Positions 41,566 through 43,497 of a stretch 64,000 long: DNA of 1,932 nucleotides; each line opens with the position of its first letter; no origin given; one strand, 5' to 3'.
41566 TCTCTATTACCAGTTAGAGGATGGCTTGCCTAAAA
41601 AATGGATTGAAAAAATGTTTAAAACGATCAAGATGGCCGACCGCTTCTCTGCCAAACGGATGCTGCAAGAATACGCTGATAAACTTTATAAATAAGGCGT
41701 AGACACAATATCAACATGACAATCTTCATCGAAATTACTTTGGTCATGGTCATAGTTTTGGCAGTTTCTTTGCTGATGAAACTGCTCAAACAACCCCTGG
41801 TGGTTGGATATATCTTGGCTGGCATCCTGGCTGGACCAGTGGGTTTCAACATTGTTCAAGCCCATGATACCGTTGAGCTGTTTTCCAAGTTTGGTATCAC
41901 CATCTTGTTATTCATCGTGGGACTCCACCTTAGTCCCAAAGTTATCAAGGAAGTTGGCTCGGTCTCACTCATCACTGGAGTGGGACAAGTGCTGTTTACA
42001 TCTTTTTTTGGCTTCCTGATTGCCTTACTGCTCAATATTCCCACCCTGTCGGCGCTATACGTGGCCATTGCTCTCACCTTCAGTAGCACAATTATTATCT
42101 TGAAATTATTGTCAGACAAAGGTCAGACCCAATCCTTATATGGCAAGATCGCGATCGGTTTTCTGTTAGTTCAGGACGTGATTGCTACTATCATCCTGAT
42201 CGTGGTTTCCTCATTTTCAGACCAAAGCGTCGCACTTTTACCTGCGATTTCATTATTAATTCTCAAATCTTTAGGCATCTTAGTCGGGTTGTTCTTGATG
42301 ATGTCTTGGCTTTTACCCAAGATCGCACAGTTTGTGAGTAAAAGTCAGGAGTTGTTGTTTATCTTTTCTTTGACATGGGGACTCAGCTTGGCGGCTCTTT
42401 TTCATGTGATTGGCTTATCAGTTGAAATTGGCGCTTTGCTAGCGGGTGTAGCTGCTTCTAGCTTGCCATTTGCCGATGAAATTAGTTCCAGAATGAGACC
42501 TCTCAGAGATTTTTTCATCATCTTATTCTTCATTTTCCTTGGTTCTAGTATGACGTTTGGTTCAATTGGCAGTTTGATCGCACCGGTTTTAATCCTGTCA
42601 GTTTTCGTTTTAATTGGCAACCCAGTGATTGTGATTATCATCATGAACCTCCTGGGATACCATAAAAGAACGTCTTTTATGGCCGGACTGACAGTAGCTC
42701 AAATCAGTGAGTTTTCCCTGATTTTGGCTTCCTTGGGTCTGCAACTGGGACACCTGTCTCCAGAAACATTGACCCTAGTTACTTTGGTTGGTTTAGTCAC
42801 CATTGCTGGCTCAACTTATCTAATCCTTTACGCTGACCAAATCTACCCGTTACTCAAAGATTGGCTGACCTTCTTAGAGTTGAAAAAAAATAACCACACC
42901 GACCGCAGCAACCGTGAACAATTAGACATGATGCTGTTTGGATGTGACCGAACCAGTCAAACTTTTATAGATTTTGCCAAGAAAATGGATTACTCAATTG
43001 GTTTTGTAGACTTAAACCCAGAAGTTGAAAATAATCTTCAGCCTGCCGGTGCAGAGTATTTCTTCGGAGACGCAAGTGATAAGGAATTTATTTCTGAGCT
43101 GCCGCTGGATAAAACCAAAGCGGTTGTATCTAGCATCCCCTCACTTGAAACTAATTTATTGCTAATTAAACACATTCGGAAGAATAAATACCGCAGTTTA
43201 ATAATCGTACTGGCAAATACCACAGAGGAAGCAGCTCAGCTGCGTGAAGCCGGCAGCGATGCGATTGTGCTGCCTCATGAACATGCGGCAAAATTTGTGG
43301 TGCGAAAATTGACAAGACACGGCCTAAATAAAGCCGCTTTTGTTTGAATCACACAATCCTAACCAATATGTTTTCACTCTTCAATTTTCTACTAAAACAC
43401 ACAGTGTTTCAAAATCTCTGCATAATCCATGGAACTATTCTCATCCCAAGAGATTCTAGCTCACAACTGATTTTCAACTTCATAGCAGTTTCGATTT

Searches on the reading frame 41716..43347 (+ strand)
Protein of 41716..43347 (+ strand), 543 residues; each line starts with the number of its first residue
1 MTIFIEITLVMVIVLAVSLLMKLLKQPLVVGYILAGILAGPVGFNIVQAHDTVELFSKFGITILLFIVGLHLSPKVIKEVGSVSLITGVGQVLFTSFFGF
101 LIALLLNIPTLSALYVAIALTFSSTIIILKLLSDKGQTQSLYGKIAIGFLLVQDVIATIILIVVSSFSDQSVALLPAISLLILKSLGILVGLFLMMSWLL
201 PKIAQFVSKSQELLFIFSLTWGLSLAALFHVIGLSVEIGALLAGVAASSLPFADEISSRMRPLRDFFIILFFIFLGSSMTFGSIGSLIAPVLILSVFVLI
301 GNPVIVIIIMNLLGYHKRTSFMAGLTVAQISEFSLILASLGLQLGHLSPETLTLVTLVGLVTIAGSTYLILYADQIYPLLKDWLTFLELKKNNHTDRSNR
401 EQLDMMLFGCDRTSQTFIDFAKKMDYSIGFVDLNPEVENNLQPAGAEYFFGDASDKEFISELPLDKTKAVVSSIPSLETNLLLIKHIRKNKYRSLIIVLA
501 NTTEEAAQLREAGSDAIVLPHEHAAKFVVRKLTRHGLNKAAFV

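Call 32: search_protein_families(library=pfam, proteins=[window:41716-43347:+], max_evalue=0.001)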
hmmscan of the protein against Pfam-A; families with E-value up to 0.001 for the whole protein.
window:41716-43347:+ (543 aa): 2 families
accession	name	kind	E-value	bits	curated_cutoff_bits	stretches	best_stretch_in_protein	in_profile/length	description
PF00999.27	Na_H_Exchanger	-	4e-59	200.8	26.2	1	13-364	4-363/375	Sodium/hydrogen exchanger, transmembrane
PF02254.24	TrkA_N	-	1.8e-15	57.7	23.8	1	406-520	2-116/116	TrkA-N domain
